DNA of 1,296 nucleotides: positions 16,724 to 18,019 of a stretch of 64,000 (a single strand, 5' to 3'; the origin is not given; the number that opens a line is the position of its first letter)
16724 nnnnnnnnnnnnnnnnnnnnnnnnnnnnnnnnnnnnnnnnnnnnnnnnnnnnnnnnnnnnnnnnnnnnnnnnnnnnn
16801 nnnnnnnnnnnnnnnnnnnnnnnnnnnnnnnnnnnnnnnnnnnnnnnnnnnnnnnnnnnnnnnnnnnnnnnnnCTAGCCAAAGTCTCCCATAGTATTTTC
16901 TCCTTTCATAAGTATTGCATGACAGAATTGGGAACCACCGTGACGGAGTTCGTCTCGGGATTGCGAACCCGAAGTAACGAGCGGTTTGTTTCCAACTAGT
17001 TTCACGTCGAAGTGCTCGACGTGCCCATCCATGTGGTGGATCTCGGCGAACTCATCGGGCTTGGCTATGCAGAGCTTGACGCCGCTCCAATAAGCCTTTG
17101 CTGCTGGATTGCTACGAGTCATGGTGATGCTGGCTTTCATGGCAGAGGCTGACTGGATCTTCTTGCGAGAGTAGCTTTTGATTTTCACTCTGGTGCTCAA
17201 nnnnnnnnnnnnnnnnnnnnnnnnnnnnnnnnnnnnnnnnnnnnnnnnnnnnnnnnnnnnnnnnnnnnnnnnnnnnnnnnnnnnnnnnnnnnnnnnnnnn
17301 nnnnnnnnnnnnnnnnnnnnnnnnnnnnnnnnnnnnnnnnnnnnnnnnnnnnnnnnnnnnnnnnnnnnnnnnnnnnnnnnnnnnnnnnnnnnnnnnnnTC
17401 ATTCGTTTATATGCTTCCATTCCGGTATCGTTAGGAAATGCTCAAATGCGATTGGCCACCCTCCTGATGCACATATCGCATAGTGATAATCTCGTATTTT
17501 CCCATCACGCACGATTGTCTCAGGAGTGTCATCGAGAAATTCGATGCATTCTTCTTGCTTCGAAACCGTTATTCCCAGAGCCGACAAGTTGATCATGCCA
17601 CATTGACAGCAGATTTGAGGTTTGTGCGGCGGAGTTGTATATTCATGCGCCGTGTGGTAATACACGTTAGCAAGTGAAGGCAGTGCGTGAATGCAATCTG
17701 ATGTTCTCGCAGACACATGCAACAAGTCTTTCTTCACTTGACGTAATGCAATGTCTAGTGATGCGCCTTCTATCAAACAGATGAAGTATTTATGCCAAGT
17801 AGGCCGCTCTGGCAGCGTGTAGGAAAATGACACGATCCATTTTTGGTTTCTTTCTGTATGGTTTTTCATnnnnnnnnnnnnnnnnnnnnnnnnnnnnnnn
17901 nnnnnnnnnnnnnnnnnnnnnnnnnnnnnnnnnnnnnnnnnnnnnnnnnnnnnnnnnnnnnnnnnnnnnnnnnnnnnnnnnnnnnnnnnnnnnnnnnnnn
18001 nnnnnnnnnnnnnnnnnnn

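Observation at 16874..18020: Two Shine-Dalgarno-driven mini-ORFs encoding MGDFG(GD), differing only at synonymous third positions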

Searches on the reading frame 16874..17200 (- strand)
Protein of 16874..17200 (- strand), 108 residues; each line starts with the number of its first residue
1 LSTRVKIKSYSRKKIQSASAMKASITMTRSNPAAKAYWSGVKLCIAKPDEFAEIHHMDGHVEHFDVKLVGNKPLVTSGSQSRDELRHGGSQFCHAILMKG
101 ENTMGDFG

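Call 9: search_protein_families(library=pfam, proteins=[window:16874-17200:-], max_evalue=0.01)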
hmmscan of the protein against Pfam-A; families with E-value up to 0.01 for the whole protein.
window:16874-17200:- (108 aa): 0 families

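Call 30: search_protein_families(library=padloc, proteins=[window:16874-17200:-], max_evalue=0.01)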
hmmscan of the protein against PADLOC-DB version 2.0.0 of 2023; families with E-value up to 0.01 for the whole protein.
window:16874-17200:- (108 aa): 0 families

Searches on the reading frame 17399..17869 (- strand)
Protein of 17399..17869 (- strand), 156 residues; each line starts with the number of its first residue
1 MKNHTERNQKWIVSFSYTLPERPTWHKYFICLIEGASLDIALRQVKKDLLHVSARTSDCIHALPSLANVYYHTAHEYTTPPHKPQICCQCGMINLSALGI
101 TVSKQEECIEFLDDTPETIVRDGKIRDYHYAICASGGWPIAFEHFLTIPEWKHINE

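Call 9: search_protein_families(library=pfam, proteins=[window:17399-17869:-], max_evalue=0.01)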
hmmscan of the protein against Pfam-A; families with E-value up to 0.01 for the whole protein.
window:17399-17869:- (156 aa): 0 families

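Call 10: find_homologous_proteins(query=window:17399-17869:-, max_evalue=0.001)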
Query window:17399-17869:- (156 aa): 2 proteins with E <= 0.001 among 8 candidates.
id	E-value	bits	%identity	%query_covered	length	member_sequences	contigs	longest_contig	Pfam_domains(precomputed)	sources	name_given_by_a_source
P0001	1.5e-79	284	78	94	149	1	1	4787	-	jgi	-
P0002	2.0e-74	267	74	100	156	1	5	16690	-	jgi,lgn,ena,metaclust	metaclust:\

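Call 11: find_encoding_contigs(protein=P0002, flank=10000, max_places=6)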
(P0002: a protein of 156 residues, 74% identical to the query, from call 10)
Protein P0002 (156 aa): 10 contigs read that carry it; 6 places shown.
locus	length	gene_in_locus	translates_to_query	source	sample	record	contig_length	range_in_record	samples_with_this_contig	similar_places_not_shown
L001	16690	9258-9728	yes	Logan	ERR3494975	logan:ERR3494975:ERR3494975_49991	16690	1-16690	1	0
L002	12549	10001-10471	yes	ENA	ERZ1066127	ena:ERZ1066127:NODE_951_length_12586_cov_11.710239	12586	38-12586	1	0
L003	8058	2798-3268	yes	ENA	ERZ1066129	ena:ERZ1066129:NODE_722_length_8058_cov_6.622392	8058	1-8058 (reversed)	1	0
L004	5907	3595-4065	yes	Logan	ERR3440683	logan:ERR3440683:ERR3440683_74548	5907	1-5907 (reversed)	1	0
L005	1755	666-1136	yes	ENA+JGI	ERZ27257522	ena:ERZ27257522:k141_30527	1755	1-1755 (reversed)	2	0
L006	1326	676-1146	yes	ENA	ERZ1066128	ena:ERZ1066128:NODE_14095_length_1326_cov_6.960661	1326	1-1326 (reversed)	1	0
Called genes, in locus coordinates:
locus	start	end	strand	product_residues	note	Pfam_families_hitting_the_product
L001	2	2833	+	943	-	?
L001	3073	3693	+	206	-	-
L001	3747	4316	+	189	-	PF04664:OGFr_N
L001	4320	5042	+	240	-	-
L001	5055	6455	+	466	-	-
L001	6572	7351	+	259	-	-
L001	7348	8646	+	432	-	PF00072:Response_reg (weak)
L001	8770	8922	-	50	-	-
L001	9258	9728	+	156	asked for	-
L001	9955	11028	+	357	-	-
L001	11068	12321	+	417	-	PF00691:OmpA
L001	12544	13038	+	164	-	-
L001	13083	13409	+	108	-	-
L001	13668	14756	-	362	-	PF14561:TPR_20 (faint), PF13424:TPR_12 (faint), PF00515:TPR_1 (faint), PF07719:TPR_2 (faint), PF12895:ANAPC3 (faint), PF13432:TPR_16, PF14559:TPR_19, PF14559:TPR_19, +10 more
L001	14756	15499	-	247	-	-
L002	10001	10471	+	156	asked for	-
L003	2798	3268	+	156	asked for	-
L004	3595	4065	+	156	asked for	-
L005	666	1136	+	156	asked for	-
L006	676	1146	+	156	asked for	-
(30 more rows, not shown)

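Call 12: find_encoding_contigs(protein=P0001, flank=10000, max_places=6)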
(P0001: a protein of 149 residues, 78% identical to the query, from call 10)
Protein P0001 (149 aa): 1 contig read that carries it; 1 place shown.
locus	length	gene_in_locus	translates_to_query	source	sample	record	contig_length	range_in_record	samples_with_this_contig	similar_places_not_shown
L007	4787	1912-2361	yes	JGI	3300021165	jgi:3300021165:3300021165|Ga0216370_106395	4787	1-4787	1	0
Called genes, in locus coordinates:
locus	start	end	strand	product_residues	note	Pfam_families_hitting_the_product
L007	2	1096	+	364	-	?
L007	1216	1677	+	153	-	-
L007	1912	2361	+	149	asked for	-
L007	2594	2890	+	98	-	-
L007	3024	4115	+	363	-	-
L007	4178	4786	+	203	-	?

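Call 30: search_protein_families(library=padloc, proteins=[window:17399-17869:-], max_evalue=0.01)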
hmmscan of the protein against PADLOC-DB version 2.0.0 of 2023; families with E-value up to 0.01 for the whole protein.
window:17399-17869:- (156 aa): 0 families

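Call 91: predict_structure(alignment_id=A4)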
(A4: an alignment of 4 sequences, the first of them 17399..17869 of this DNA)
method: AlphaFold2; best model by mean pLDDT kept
length: 156 residues; sequences in the alignment: 4
mean_pLDDT: 42.3   pTM: 0.41
mean pLDDT of the five models: 42.3, 41.4, 39.0, 38.6, 34.8
residues with pLDDT >= 90: 0; 70-90: 0; 50-70: 53; < 50: 103
segments of 3 or more residues with pLDDT < 50: 1-6, 52-64, 79-156
pLDDT, mean of each block of 10 residues (from residue 1): 44 57 55 59 60 43 47 49 43 41 38 31 27 24 25 25
secondary structure, 60 per line:
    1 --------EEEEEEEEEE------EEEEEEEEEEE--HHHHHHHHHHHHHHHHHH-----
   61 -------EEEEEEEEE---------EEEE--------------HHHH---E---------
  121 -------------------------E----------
elements in order: E9-18 E25-35 H38-55 E68-76 E86-89 H104-107
